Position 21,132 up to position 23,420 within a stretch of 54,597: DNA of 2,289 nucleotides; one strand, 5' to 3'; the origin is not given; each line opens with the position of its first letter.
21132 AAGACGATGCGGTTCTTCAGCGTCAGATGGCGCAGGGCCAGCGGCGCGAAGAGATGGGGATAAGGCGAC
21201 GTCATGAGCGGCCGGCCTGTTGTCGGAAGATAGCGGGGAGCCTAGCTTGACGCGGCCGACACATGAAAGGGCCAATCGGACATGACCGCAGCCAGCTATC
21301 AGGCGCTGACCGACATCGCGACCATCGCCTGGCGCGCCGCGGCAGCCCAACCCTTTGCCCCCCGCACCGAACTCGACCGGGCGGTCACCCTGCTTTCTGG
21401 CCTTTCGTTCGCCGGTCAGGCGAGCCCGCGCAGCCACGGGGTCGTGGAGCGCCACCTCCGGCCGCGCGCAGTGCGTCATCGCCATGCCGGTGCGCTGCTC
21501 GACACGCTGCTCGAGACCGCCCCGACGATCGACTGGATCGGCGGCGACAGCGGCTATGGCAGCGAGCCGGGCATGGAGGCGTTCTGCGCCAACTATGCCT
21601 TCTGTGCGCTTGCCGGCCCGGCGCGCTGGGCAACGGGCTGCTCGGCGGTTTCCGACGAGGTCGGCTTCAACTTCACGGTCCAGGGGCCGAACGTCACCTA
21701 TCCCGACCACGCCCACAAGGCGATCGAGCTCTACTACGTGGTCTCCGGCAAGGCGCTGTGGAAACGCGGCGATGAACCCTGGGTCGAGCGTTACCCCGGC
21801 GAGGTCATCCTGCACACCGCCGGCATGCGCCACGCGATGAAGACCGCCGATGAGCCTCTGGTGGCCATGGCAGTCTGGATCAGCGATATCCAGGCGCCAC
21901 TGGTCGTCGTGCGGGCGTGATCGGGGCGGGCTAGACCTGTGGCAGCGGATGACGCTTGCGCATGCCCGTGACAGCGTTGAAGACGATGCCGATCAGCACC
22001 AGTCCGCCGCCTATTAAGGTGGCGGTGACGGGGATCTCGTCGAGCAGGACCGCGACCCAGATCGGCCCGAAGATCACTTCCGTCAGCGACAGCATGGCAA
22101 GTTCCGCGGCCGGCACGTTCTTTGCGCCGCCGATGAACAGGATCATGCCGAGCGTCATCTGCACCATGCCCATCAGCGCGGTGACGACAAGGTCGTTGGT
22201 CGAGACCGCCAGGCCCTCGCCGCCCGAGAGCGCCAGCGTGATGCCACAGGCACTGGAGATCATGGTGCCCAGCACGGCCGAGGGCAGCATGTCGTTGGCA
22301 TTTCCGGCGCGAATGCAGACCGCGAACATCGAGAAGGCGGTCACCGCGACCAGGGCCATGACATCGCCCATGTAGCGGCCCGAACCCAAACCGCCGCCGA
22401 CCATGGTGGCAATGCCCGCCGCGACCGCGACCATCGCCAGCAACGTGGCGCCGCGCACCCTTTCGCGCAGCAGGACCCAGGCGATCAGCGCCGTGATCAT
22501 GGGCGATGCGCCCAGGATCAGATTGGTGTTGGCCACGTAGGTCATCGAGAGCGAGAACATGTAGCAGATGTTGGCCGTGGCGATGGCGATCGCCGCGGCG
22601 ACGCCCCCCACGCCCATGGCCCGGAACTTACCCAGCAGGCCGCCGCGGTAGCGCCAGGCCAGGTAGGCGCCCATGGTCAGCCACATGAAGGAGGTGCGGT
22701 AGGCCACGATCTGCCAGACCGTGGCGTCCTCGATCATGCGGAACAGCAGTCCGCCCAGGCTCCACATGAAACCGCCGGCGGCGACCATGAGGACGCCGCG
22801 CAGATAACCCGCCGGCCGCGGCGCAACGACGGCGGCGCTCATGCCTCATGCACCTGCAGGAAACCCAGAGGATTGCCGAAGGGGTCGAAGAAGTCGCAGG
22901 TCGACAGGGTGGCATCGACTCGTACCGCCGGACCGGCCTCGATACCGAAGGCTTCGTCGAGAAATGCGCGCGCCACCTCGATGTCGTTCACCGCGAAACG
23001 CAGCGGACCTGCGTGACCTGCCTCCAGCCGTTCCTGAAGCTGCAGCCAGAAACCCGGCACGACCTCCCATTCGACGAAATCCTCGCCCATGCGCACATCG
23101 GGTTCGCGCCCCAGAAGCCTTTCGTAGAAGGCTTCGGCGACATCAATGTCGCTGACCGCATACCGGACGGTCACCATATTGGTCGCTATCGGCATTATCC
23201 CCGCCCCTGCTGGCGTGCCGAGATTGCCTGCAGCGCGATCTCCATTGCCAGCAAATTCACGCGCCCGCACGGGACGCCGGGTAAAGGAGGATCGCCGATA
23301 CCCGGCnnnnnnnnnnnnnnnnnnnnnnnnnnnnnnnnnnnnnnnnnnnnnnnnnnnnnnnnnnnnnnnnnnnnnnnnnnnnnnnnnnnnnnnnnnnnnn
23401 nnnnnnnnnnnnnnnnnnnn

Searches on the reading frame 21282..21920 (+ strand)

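Call 16: search_protein_families(library=pfam, proteins=[window:21282-21920:+], max_evalue=0.00001)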
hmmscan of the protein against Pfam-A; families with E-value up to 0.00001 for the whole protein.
window:21282-21920:+ (212 aa): 2 families
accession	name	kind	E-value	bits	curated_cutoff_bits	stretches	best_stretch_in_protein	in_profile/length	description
PF16867.11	DMSP_lyase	-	8.5e-24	84.6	27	1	66-194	41-161/162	Dimethlysulfonioproprionate lyase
PF07883.17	Cupin_2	-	1.2e-07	31.7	27.2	1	136-198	7-69/70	Cupin domain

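Call 29: search_protein_families(library=ncbifam, proteins=[window:21282-21920:+], max_evalue=1e-10)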
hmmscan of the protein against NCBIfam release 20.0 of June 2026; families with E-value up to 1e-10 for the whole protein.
window:21282-21920:+ (212 aa): 0 families

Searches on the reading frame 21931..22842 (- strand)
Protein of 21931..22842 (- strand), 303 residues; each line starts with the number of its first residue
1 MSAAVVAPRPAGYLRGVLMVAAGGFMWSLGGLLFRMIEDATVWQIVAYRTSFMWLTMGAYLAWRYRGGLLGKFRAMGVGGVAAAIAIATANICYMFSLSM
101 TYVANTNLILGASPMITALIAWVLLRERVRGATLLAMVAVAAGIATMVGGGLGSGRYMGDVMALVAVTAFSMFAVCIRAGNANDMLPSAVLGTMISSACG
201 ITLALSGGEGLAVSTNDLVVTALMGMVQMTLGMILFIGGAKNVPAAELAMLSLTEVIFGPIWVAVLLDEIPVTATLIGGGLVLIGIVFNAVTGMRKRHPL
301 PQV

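Call 4: search_protein_families(library=pfam, proteins=[window:21931-22842:-])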
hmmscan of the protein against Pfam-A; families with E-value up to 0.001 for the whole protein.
window:21931-22842:- (303 aa): 1 family
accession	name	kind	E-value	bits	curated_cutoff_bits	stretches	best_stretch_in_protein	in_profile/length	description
PF00892.27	EamA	-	1.2e-21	77.9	28.2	2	15-147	2-133/135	EamA-like transporter family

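Call 5: search_protein_families(library=ncbifam, proteins=[window:21931-22842:-])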
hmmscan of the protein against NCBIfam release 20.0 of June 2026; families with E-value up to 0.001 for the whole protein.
window:21931-22842:- (303 aa): 1 family
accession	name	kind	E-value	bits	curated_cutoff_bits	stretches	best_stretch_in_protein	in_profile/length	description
TIGR00950.1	2A78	equivalog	5.5e-11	42.4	230.2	1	82-286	52-263/264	carboxylate/amino acid/amine transporter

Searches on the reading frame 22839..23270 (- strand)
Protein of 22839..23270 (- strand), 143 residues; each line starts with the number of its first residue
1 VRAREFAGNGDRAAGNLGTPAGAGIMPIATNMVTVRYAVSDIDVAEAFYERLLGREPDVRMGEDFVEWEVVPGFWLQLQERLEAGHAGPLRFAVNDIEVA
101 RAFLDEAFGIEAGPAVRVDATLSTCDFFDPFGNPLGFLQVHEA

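Call 4: search_protein_families(library=pfam, proteins=[window:22839-23270:-])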
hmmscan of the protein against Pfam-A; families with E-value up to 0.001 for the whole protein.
window:22839-23270:- (143 aa): 1 family
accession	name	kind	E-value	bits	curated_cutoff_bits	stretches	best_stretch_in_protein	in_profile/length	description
PF13669.12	Glyoxalase_4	-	0.0004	21.1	27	0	36-61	4-29/109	Glyoxalase/Bleomycin resistance protein/Dioxygenase superfamily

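Call 5: search_protein_families(library=ncbifam, proteins=[window:22839-23270:-])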
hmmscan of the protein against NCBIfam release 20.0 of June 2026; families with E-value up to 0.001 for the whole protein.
window:22839-23270:- (143 aa): 0 families

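Call 72: search_protein_families(library=pfam, proteins=[window:22839-23195:-], max_evalue=0.01)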
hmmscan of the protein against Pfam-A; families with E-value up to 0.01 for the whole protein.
window:22839-23195:- (118 aa): 2 families
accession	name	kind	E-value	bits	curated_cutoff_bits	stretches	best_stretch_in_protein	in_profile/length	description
PF13669.12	Glyoxalase_4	-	0.0002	22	27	0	10-36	3-29/109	Glyoxalase/Bleomycin resistance protein/Dioxygenase superfamily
PF00903.31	Glyoxalase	-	0.0017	19.2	20.6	0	10-110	5-119/121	Glyoxalase/Bleomycin resistance protein/Dioxygenase superfamily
